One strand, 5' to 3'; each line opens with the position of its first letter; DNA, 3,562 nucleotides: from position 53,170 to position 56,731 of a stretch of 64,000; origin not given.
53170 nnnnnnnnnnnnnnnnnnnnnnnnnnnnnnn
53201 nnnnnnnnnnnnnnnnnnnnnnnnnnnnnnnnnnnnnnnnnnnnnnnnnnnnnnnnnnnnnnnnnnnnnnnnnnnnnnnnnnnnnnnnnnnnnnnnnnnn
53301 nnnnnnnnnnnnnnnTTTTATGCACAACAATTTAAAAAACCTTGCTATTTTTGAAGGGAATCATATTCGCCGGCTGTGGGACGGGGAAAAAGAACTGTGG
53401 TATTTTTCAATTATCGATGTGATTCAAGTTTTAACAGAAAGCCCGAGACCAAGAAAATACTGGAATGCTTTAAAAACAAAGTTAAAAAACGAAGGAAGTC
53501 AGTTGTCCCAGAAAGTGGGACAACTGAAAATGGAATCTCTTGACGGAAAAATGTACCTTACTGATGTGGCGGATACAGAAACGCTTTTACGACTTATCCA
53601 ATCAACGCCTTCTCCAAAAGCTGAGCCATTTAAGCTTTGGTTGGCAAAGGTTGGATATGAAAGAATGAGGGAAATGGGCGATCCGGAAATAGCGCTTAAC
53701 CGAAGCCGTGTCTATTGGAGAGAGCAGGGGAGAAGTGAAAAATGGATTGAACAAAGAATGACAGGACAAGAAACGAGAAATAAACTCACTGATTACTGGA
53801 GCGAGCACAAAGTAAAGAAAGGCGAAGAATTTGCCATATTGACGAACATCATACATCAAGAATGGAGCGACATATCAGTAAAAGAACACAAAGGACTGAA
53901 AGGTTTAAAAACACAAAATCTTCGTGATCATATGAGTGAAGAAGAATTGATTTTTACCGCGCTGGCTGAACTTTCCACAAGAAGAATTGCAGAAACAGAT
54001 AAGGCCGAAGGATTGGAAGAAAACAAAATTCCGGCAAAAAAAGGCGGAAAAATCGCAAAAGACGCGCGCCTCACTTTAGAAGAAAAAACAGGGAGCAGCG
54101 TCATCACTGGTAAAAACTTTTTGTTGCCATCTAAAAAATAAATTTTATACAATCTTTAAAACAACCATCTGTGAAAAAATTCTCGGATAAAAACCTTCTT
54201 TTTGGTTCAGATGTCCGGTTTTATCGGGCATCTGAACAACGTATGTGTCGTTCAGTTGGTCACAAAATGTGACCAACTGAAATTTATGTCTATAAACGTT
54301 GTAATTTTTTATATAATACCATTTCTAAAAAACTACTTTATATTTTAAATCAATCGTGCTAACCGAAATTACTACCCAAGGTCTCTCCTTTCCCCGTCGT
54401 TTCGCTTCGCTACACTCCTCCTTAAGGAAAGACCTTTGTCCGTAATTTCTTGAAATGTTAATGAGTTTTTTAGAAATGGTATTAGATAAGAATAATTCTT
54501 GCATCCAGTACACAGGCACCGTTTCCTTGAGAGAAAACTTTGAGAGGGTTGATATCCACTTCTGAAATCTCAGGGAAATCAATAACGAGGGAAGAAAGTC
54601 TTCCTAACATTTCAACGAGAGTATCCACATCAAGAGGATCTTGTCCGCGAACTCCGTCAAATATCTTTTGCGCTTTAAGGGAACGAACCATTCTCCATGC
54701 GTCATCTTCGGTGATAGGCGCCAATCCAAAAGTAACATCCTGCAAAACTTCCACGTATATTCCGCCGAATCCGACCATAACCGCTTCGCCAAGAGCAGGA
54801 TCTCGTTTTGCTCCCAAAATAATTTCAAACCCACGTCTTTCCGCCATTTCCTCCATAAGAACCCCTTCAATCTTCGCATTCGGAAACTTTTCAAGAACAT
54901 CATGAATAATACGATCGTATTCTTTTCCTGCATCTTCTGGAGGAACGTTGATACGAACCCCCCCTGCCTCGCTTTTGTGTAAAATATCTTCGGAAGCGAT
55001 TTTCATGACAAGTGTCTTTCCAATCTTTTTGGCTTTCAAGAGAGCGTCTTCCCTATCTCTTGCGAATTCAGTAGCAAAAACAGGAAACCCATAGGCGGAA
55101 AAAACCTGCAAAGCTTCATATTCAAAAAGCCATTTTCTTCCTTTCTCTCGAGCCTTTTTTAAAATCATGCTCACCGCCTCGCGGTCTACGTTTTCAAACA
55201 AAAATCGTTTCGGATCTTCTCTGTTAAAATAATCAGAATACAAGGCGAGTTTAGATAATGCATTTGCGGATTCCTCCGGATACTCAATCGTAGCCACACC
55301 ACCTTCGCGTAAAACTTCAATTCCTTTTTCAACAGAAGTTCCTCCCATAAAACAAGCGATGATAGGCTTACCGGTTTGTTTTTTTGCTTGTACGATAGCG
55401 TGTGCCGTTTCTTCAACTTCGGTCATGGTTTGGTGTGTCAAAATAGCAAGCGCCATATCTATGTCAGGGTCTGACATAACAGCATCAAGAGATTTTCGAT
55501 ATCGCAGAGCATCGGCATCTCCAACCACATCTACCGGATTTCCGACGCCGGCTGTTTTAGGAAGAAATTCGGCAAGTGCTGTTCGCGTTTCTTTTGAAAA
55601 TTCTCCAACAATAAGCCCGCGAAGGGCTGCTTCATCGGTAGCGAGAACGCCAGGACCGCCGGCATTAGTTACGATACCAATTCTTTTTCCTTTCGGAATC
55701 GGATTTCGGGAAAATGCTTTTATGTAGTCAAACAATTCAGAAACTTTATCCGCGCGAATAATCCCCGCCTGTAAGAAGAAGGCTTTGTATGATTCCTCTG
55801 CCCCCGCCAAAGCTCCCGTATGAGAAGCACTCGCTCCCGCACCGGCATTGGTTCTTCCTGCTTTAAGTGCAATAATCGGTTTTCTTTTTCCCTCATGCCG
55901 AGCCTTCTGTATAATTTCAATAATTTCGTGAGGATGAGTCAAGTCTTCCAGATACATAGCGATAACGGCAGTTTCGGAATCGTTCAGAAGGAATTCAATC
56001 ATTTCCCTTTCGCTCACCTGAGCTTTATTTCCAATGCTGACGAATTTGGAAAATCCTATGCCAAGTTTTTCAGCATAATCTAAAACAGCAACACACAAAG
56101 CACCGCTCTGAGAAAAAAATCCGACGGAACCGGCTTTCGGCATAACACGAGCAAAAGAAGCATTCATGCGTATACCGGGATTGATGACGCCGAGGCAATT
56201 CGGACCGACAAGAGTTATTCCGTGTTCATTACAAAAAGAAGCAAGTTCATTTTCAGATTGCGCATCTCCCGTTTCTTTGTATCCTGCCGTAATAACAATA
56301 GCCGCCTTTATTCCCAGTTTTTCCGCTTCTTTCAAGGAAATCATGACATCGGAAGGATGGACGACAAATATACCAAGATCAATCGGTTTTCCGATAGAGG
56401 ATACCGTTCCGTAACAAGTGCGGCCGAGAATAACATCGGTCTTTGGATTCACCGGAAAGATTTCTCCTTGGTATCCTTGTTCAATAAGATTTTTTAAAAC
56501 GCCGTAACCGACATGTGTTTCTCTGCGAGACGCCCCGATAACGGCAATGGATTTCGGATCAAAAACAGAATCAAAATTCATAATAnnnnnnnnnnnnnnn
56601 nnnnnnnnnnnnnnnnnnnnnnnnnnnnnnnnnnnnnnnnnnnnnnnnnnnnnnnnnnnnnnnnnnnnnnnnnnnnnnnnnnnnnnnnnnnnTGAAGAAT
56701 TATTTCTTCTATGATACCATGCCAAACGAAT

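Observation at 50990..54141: Island encoding a LexA-like S24 regulator, RhuM, a small unknown protein and a Bro-N/DinD-like protein, downstream of a near-consensus promoter and a DnaA-box-like site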

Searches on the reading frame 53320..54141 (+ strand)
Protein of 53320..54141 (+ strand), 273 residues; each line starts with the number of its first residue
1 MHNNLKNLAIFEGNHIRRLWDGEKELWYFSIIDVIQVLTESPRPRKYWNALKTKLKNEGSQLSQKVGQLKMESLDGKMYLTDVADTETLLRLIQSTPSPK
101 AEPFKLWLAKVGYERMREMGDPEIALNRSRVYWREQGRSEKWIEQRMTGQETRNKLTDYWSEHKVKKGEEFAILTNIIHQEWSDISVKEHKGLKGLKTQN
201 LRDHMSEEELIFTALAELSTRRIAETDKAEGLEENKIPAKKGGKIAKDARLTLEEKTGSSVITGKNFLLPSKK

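Call 3: search_protein_families(library=pfam, proteins=[window:53320-54141:+], max_evalue=0.1)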
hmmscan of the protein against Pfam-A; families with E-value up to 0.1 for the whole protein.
window:53320-54141:+ (273 aa): 2 families
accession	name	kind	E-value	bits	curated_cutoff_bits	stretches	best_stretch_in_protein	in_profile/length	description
PF02498.22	Bro-N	-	1.4e-08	35.7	25.6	1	16-110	2-92/96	BRO family, N-terminal domain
PF24655.1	DUF7645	-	0.047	14.1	27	0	233-254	22-43/62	Domain of unknown function (DUF7645)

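Call 8: search_protein_families(library=ncbifam, proteins=[window:53320-54141:+], max_evalue=0.1)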
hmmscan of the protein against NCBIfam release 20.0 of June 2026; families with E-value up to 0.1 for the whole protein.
window:53320-54141:+ (273 aa): 0 families

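Call 9: search_protein_families(library=padloc, proteins=[window:53320-54141:+], max_evalue=0.1)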
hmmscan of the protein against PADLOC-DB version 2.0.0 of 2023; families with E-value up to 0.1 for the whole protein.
window:53320-54141:+ (273 aa): 2 families
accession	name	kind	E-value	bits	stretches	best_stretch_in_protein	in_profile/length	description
PDLC04920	PDC-S13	-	4.6e-121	401.5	1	6-270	5-269/286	-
PDLC04841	PDC-S04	-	5.8e-24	83.2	1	6-109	5-111/292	-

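Call 10: search_protein_families(library=phrogs, proteins=[window:53320-54141:+], max_evalue=0.01)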
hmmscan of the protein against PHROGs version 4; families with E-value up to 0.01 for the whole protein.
window:53320-54141:+ (273 aa): 4 families
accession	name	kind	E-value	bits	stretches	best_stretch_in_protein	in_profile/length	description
phrog_15286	-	unknown function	7.5e-89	298.4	1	6-266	5-265/274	-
phrog_28094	-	unknown function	4.7e-09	37.3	1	210-266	1-57/66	-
phrog_2657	-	transcription regulation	0.00034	21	1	136-212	115-194/243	transcriptional regulator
phrog_8036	-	unknown function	0.0096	16.2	0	150-258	149-255/290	-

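Call 44: search_solved_structures(query=window:53320-54138:+, max_evalue=0.01)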
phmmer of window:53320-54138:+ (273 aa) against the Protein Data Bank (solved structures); distinct sequences matched with E-value up to 0.01: 0.

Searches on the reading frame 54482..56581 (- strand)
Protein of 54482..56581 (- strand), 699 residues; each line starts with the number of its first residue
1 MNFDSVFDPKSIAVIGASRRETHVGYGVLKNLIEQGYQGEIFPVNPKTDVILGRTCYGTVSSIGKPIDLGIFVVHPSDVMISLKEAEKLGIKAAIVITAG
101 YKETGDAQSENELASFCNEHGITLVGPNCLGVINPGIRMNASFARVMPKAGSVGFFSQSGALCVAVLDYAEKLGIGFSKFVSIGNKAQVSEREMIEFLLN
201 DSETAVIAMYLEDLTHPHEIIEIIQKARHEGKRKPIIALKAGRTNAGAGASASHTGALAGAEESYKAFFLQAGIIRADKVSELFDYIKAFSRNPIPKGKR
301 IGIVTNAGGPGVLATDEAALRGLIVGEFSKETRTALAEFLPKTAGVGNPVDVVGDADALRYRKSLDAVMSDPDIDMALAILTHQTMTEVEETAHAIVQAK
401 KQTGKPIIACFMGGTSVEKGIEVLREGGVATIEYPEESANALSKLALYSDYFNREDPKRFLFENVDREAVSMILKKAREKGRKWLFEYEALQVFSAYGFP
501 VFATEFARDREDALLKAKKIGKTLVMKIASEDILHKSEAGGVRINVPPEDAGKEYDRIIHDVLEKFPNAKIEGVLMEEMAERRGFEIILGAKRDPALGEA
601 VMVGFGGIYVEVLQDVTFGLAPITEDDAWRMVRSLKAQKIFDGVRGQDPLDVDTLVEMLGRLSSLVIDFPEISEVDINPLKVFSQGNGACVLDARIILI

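Call 47: search_protein_families(library=pfam, proteins=[window:54482-56581:-], max_evalue=0.001)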
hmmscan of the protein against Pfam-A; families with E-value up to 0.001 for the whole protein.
window:54482-56581:- (699 aa): 6 families
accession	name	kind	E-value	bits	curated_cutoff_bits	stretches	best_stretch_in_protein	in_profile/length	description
PF13549.11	ATP-grasp_5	-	6.5e-70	235.4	27.6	1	476-698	1-221/221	ATP-grasp domain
PF13607.11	Succ_CoA_lig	-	1.7e-48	164.3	27.4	1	150-290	1-138/138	Succinyl-CoA ligase like flavodoxin domain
PF13380.12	CoA_binding_2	-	7.1e-25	88.1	22.8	1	10-134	1-115/116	CoA binding domain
PF19045.5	Ligase_CoA_2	-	8.4e-13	49.1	23.7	1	303-441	3-146/162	Ligase-CoA domain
PF02629.25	CoA_binding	-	1.7e-07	32.3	22.3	1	9-100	3-97/97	CoA binding domain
PF08442.15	ATP-grasp_2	-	2.4e-05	24.5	29.5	1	485-680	2-200/202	ATP-grasp domain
